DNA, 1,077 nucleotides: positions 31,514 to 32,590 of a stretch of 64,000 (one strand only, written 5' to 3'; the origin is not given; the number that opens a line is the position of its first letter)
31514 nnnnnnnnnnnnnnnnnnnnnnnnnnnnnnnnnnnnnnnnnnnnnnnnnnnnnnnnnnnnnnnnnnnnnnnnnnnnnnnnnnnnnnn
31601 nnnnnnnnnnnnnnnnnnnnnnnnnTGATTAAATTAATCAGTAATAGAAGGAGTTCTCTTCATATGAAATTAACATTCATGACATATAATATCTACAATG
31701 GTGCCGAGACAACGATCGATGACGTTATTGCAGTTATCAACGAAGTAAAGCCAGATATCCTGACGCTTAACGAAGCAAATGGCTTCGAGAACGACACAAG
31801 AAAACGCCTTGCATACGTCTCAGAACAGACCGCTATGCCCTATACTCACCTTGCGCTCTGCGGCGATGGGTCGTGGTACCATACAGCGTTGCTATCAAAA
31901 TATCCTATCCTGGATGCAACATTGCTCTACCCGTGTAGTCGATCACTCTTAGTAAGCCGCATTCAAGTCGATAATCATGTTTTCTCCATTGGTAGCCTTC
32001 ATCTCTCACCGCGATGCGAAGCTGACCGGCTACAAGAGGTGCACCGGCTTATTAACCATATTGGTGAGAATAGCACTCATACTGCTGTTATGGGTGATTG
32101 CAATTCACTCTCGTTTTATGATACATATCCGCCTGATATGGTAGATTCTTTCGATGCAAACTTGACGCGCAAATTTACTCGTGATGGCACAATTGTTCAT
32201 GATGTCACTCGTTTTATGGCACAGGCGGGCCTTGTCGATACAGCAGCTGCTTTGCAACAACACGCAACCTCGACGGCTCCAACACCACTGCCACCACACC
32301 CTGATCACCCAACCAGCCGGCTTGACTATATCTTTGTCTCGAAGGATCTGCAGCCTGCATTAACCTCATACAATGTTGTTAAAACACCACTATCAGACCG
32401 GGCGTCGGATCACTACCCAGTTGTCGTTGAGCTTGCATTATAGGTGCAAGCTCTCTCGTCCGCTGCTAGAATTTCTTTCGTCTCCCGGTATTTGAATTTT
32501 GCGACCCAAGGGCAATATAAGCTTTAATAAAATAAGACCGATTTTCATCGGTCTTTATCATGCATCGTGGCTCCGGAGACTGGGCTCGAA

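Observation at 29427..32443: Uncharacterised gene pair: a 733-aa HD-like + DUF1152-like fusion protein followed by an EEP-family phosphodiesterase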

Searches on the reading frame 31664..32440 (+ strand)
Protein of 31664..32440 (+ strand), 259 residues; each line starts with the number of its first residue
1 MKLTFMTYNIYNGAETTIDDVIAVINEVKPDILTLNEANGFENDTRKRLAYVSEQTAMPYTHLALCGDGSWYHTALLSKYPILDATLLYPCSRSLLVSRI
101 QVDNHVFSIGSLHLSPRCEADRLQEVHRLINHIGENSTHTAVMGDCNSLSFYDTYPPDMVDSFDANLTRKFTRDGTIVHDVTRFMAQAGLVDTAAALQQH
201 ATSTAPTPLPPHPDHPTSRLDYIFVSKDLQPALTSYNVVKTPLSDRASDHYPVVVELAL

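Call 3: search_protein_families(library=pfam, proteins=[window:31664-32440:+], max_evalue=1)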
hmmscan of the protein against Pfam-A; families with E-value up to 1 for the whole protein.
window:31664-32440:+ (259 aa): 3 families
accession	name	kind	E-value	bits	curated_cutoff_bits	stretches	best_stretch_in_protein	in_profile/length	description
PF03372.29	Exo_endo_phos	-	4.7e-19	69.4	24.5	1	6-250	1-225/225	Endonuclease/Exonuclease/phosphatase family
PF14529.12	Exo_endo_phos_2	-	0.0098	16.2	27.4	1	195-253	63-116/117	Endonuclease-reverse transcriptase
PF23226.1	Exo_endo_phos_PGAP2IP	-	0.18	11.5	27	1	12-86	17-92/239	PGAP2IP, C-terminal nuclease-like domain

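Call 4: search_protein_families(library=ncbifam, proteins=[window:31664-32440:+], max_evalue=1)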
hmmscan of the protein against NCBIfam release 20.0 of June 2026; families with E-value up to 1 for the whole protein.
window:31664-32440:+ (259 aa): 5 families
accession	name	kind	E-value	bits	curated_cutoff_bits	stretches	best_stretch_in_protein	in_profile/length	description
TIGR00633.1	xth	equivalog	2.2e-08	33.9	99.05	2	219-257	219-254/255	exodeoxyribonuclease III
TIGR00195.1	exoDNase_III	equivalog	8.6e-06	25.6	182.55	2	219-257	215-254/254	exodeoxyribonuclease III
NF008733.0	PRK11756.1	equivalog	0.00027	20.2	280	1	4-86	2-77/269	exodeoxyribonuclease III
NF003842.0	PRK05421.1-4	equivalog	0.022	14.2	144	1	217-258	221-256/259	endonuclease/exonuclease/phosphatase family protein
NF033681.1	ExeM_NucH_DNase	subfamily_domain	0.29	9.9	300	0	118-258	412-545/546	ExeM/NucH family extracellular endonuclease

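Call 13: search_protein_families(library=padloc, proteins=[window:31664-32440:+], max_evalue=1)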
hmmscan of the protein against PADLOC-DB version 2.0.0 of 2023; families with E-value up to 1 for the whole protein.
window:31664-32440:+ (259 aa): 1 family
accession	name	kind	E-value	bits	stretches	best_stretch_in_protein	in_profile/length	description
PDLC03712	oMTase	-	0.043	10.5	1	135-179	190-235/537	orphan methyltransferase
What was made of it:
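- On Known anti-phage defence systems (PADLOC-DB): EEP has only a 0.043 chance-level hit (call 13).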

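Call 32: search_solved_structures(query=window:31664-32440:+, max_evalue=0.01)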
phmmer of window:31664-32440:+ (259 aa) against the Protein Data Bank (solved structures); distinct sequences matched with E-value up to 0.01: 0.

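Call 77: search_solved_structures(query=window:31664-32440:+, max_evalue=10, show_alignments=1)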
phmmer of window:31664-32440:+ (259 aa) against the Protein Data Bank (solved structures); distinct sequences matched with E-value up to 10: 1.
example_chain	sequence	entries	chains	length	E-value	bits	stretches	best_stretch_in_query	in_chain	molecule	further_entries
2oga_A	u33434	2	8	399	0.48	13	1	196-232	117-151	Transaminase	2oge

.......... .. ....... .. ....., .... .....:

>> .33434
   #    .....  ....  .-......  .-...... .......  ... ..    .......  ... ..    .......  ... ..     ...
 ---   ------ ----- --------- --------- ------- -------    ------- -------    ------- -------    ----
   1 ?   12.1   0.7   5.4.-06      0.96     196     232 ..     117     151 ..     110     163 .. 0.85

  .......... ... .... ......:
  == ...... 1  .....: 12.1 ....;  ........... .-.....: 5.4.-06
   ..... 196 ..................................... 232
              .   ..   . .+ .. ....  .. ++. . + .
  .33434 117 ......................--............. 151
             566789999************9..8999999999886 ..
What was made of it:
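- Closest known: Endonuclease/exonuclease/phosphatase. Different: No PDB relative at E<=0.01 (calls 32, 77).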

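Call 93: search_dna_similar(query=window:31664-32440:+, collection=plasmids, mode=protein, max_evalue=0.001, max_rows=10)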
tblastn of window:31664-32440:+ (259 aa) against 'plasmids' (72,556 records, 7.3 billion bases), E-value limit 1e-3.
Records with a match: 13; places in all: 13; records where one place covers at least 80% of the query: 13.
Best place of each record, by identity: <60% 13.
By first word of the organism name: Streptomyces 9; Agrobacterium 2; Burkholderia 1; Sinorhizobium 1.
By predicted mobility (MOB-suite, as given by PLSDB): non-mobilizable 9; conjugative 2; mobilizable 2.
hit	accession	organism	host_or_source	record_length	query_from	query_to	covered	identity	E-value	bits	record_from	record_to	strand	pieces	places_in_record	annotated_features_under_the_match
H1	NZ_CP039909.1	Agrobacterium tumefaciens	-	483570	3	259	99%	28.6%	1e-14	80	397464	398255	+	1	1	endonuclease/exonuclease/phosphatase family protein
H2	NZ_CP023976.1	Streptomyces alboflavus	cell culture,peony rhizosphere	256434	1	257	99%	27.8%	5e-11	70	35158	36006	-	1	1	endonuclease/exonuclease/phosphatase family protein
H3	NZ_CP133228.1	Streptomyces albidoflavus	-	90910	1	259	100%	27.2%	2e-4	50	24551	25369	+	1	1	endonuclease/exonuclease/phosphatase family protein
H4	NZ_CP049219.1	Agrobacterium tumefaciens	Clematis,cell culture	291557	2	259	100%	26.4%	2e-14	80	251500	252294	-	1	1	endonuclease/exonuclease/phosphatase family protein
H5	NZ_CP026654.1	Streptomyces dengpaensis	strain,soil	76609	3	259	99%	26.3%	4e-7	58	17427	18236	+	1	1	endonuclease/exonuclease/phosphatase family protein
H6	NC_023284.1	Streptomyces sp. F2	-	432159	2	257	99%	26.0%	1e-9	66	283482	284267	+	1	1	endonuclease/exonuclease/phosphatase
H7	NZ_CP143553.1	Burkholderia multivorans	Homo sapiens,bronchoalveolar lavage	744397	1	257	99%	25.8%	8e-11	69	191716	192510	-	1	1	endonuclease/exonuclease/phosphatase family protein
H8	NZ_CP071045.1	Streptomyces sp. CA-256286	sediment,muddy soil from torrent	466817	3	259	99%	24.6%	1e-5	54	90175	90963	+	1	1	endonuclease/exonuclease/phosphatase family protein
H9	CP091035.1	Sinorhizobium sp. B11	soybean,TY,soil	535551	2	259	100%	24.4%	6e-6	54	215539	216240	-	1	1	endonuclease/exonuclease/phosphatase family protein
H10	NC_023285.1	Streptomyces sp. F8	-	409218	1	259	100%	23.6%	4e-4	49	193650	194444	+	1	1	endonuclease/exonuclease/phosphatase family protein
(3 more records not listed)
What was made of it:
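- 31664..32443 (+): EEP-family (Exo_endo_phos) gene, 259 aa. It is an optional accessory gene. Only generic 'EEP family protein' relatives at 24-29% identity (call 93).
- Closest known: Endonuclease/exonuclease/phosphatase. Different: The nearest annotated relatives are generic EEP proteins at 24-29% identity (call 93).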
